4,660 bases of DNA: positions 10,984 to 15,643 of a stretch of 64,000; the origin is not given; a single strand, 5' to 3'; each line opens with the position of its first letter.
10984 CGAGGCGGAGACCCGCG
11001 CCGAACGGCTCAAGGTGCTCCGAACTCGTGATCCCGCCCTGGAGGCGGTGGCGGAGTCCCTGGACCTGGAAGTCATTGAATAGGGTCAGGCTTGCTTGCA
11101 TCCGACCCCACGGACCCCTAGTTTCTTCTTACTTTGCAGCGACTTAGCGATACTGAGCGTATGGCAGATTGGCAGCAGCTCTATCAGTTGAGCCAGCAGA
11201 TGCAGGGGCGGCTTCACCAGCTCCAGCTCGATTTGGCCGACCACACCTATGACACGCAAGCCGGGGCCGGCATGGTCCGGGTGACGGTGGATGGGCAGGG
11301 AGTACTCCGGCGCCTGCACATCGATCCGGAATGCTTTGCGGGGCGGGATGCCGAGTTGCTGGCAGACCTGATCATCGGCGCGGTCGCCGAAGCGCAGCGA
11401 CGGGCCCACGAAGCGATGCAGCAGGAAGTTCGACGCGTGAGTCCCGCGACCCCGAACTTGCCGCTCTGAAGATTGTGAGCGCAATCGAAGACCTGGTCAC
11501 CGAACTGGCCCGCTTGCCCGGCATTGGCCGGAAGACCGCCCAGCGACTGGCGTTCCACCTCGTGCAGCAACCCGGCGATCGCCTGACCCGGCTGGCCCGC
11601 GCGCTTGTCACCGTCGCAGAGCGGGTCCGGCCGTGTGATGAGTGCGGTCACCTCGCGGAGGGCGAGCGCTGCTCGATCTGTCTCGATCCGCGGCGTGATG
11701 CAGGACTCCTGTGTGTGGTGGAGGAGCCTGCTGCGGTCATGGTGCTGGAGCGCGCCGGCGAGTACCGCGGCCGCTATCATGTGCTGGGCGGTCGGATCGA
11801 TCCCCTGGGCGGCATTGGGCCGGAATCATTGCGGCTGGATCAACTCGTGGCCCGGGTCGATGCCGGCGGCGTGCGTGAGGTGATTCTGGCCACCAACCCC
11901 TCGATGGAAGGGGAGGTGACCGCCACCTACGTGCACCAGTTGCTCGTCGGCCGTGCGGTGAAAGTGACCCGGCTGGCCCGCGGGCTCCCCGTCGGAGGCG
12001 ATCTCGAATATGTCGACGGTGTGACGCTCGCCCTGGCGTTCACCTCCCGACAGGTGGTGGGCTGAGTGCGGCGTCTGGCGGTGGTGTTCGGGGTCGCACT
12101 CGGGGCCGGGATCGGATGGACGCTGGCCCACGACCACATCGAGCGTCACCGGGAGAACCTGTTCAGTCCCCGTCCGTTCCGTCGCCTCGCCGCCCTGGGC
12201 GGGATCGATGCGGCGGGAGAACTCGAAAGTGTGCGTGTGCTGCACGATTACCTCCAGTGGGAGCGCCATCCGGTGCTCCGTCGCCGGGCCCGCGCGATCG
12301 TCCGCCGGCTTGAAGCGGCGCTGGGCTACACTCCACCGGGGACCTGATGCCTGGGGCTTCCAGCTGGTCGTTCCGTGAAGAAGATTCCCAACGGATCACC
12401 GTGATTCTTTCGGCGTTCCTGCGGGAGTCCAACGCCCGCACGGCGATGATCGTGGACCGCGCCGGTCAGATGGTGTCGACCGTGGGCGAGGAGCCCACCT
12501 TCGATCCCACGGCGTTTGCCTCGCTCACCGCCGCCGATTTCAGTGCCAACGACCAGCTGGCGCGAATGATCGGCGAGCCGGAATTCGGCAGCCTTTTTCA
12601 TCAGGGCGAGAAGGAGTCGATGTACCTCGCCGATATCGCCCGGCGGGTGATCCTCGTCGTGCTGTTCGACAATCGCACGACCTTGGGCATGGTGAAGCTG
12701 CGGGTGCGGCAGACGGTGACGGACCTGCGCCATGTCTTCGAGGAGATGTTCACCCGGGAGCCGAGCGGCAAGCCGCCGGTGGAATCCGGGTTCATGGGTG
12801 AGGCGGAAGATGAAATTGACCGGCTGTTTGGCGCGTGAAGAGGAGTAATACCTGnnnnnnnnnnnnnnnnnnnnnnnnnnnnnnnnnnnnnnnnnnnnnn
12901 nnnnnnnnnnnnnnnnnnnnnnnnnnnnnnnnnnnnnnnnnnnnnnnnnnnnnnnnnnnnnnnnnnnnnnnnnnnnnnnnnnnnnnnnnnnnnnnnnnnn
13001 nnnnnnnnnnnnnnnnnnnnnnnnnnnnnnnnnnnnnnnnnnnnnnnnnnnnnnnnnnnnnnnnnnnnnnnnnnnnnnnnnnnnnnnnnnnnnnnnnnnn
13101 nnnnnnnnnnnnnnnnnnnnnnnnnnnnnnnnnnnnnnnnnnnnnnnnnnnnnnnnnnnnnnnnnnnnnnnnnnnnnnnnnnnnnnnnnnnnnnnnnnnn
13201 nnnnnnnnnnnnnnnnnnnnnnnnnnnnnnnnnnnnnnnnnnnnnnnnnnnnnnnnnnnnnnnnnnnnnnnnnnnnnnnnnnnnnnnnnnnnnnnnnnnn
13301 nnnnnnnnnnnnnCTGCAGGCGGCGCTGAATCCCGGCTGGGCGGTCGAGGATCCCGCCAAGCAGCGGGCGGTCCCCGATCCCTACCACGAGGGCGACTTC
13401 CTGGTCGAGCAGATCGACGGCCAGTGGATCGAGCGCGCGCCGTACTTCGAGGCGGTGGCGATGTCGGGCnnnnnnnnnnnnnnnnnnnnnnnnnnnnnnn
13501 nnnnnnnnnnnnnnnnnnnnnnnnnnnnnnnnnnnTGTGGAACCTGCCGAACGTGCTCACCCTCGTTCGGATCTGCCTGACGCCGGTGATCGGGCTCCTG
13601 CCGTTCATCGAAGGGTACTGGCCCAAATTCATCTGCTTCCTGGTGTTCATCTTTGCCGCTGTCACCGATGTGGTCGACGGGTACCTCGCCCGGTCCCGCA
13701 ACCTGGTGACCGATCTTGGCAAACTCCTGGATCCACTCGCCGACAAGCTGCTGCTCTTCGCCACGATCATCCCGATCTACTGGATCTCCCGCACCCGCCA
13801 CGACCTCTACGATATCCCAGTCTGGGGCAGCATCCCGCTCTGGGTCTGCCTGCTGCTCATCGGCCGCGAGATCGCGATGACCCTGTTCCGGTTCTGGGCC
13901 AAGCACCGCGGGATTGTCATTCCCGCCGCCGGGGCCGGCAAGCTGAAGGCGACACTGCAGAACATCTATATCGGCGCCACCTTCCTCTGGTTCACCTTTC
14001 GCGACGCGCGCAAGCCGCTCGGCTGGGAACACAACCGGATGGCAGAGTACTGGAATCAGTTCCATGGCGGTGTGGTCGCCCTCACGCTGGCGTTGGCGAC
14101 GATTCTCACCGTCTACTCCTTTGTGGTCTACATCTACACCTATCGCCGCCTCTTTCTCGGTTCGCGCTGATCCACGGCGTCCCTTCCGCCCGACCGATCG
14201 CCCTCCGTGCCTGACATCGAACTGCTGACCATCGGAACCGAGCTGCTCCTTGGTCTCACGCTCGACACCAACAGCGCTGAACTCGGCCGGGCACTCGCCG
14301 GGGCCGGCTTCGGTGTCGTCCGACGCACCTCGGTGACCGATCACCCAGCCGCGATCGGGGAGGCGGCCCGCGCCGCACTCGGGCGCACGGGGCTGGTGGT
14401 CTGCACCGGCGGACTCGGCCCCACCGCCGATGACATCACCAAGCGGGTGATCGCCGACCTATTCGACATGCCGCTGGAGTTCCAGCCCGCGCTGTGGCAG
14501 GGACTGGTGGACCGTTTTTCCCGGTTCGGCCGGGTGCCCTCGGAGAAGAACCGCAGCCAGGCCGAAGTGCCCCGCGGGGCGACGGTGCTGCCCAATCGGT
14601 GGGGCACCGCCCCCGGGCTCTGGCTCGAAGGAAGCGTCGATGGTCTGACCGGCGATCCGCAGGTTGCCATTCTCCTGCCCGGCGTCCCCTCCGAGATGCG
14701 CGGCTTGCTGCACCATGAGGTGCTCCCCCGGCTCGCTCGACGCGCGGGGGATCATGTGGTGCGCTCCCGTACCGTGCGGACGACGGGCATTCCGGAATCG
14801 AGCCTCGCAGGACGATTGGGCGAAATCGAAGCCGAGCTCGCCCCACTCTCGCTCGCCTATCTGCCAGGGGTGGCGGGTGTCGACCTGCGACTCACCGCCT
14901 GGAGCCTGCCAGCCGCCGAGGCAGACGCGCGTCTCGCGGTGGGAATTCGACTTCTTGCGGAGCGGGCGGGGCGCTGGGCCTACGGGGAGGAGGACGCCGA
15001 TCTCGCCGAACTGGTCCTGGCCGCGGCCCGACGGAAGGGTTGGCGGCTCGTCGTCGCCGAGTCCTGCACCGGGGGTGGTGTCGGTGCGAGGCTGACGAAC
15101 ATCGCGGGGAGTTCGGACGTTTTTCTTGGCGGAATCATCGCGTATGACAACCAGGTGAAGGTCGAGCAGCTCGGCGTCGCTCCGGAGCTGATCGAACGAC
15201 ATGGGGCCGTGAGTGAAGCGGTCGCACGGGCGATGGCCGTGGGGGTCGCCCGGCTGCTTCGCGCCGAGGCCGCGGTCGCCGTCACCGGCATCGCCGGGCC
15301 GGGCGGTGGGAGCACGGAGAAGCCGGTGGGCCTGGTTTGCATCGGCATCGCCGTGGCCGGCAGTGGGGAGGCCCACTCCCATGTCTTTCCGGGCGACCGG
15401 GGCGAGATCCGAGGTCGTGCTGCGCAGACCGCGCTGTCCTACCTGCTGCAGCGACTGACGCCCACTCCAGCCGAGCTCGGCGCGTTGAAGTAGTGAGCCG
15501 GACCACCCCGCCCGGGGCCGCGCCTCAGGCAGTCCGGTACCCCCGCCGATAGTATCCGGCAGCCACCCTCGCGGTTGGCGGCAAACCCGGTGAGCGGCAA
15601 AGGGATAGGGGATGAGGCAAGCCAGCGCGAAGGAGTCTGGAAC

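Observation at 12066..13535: MglB-MglA polarity GTPase module with a ~31-residue insertion in MglA, translationally chained to recR and pgsA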

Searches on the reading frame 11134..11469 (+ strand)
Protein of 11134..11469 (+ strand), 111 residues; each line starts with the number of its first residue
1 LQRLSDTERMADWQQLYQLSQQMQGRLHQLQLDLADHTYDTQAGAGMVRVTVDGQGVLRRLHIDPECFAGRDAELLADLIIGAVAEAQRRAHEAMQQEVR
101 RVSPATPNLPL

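Call 3: search_protein_families(library=pfam, proteins=[window:11134-11469:+], max_evalue=0.01)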
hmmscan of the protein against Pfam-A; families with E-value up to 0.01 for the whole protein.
window:11134-11469:+ (111 aa): 1 family
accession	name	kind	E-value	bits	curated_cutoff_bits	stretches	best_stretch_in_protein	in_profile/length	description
PF02575.21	YbaB_DNA_bd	-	8.5e-23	80.8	25.5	1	21-102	5-86/91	YbaB/EbfC DNA-binding family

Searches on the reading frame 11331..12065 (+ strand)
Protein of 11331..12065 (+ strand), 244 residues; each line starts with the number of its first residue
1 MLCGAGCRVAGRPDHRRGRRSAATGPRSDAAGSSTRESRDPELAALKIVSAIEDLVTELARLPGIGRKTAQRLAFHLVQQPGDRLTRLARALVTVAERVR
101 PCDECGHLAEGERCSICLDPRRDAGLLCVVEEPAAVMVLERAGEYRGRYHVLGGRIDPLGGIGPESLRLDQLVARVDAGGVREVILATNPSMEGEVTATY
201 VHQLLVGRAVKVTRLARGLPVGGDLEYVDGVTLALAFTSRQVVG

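Call 3: search_protein_families(library=pfam, proteins=[window:11331-12065:+], max_evalue=0.01)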
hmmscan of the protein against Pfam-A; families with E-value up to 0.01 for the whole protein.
window:11331-12065:+ (244 aa): 7 families
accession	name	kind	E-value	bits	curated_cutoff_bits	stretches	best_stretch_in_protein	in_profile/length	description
PF13662.12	Toprim_4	-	4.9e-23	81.6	25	1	126-216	2-85/85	Toprim domain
PF21176.3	RecR_HhH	-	1.6e-16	60.3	27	1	52-94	1-43/45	RecR, helix-hairpin-helix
PF21175.2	RecR_C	-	8.6e-11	41.5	22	1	218-241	1-24/24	RecR, C-terminal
PF01751.28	Toprim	-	2e-07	31.5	23.1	1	127-206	2-85/96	Toprim domain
PF02132.21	RecR_ZnF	-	5.7e-06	26.4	22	1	99-119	1-21/21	RecR, Cys4-zinc finger domain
PF00633.29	HHH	-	6.8e-05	23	24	1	51-73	5-27/30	Helix-hairpin-helix motif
PF14520.12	HHH_5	-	9.8e-05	23.2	27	1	56-76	34-54/57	Helix-hairpin-helix domain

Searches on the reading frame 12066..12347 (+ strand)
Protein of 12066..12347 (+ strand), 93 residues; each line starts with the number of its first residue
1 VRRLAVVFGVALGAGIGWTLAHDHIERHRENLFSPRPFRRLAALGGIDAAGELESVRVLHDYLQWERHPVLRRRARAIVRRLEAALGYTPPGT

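Call 3: search_protein_families(library=pfam, proteins=[window:12066-12347:+], max_evalue=0.01)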
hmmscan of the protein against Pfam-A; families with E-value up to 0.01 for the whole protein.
window:12066-12347:+ (93 aa): 0 families

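Call 60: search_protein_families(library=pfam, alignment_id=A3, max_evalue=1)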
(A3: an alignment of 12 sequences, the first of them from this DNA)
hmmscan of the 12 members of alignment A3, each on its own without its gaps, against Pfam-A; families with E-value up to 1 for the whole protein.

A. member 1, seq(93 aa): 1 family
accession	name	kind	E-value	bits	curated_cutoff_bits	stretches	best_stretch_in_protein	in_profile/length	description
PF07087.16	DUF1353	-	0.044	13.8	22.5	1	47-87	38-78/91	Protein of unknown function (DUF1353)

B. families by the number of members that match (of 12 scanned): 7 families
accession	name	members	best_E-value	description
PF13646.12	HEAT_2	1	0.024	HEAT repeats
PF07087.16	DUF1353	1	0.044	Protein of unknown function (DUF1353)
PF24035.1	DUF7344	1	0.076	Domain of unknown function (DUF7344)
PF13450.12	NAD_binding_8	1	0.095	NAD(P)-binding Rossmann-like domain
PF00746.26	Gram_pos_anchor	1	0.15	LPXTG cell wall anchor motif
PF06150.17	ChaB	1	0.17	ChaB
PF06305.16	LapA_dom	1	0.3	Lipopolysaccharide assembly protein A domain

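Call 61: search_solved_structures(query=A3, max_evalue=1)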
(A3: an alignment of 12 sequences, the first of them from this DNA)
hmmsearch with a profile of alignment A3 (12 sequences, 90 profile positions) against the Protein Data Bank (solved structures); distinct sequences matched with E-value up to 1: 0.

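Call 62: list_cluster_members(proteins=[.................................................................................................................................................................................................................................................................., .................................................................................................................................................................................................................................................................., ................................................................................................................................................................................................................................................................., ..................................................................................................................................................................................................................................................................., window:12066-12344:+, window:12347-12835:+])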
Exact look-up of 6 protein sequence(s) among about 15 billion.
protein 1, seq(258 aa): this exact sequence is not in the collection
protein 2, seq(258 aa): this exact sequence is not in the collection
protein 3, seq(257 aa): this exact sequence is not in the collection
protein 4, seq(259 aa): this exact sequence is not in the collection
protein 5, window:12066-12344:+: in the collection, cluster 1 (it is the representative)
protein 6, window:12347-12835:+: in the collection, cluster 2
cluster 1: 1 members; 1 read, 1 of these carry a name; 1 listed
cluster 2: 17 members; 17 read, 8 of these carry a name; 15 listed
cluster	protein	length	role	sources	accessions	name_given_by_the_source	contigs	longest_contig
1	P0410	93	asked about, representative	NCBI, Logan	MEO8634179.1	MAG: hypothetical protein ABI587_02775 [Gemmatimonadales bacterium]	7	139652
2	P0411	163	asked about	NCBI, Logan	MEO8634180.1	MAG: roadblock/LC7 domain-containing protein [Gemmatimonadales bacterium]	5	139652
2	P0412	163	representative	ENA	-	-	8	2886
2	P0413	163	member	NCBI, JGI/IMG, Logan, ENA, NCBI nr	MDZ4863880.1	MAG: roadblock/LC7 domain-containing protein [Gemmatimonadota bacterium] | roadblock/LC7 domain-containing protein [Gemmatimonadota bacterium]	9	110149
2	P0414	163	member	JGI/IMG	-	predicted regulator of Ras-like GTPase activity (Roadblock/LC7/MglB family)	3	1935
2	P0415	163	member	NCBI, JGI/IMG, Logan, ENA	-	predicted regulator of Ras-like GTPase activity (Roadblock/LC7/MglB family)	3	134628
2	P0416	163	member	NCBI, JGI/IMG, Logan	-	predicted regulator of Ras-like GTPase activity (Roadblock/LC7/MglB family)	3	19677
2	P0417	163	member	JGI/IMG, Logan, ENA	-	predicted regulator of Ras-like GTPase activity (Roadblock/LC7/MglB family)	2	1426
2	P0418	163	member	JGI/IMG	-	predicted regulator of Ras-like GTPase activity (Roadblock/LC7/MglB family)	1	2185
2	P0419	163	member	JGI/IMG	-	predicted regulator of Ras-like GTPase activity (Roadblock/LC7/MglB family)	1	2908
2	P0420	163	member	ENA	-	-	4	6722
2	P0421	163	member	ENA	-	-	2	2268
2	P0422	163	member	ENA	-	-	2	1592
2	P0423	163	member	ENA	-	-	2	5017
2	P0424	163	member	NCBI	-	-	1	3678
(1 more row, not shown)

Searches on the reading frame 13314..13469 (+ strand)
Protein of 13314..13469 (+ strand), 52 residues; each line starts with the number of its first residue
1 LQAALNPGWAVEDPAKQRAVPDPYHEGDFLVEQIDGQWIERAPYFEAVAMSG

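Call 12: find_homologous_proteins(query=window:13314-13469:+, max_evalue=10)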
Query seq(52 aa) (52 aa): 4 proteins with E <= 10 among 5 candidates.
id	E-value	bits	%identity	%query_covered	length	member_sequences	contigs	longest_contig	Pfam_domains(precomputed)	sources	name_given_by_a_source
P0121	3.7e-21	91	83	100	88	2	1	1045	-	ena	-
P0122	3.5e-20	88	75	100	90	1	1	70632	-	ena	-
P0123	1.0e-13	68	76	81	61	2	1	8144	-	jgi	jgi:hypothetical protein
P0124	1.1e-2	33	82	42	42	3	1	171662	-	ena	-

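Call 47: search_solved_structures(query=window:13326-13451:+, max_evalue=10)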
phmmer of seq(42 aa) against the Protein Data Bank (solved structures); distinct sequences matched with E-value up to 10: 0.

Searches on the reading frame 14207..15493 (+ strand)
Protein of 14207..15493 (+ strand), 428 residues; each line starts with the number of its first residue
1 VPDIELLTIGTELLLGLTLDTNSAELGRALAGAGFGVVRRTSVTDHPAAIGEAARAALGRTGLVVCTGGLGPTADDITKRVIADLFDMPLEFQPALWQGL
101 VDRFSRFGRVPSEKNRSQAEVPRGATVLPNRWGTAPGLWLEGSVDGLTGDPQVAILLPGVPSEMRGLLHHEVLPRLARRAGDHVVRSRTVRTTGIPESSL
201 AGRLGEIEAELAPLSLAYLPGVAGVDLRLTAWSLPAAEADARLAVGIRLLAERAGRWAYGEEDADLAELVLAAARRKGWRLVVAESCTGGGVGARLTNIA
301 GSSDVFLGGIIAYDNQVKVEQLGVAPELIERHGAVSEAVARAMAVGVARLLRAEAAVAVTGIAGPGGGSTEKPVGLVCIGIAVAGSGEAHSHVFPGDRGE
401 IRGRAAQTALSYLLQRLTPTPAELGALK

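Call 3: search_protein_families(library=pfam, proteins=[window:14207-15493:+], max_evalue=0.01)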
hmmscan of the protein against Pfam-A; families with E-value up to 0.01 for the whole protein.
window:14207-15493:+ (428 aa): 3 families
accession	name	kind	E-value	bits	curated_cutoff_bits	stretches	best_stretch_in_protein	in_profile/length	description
PF02464.23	CinA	-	7.2e-53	178.8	23.5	1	265-416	3-154/155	Competence-damaged protein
PF00994.29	MoCF_biosynth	-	3.2e-28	98.7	26.6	1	6-177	2-143/144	Probable molybdopterin binding domain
PF18146.6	CinA_KH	-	1.1e-11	45.1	27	1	187-260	1-73/73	Damage-inducible protein CinA KH domain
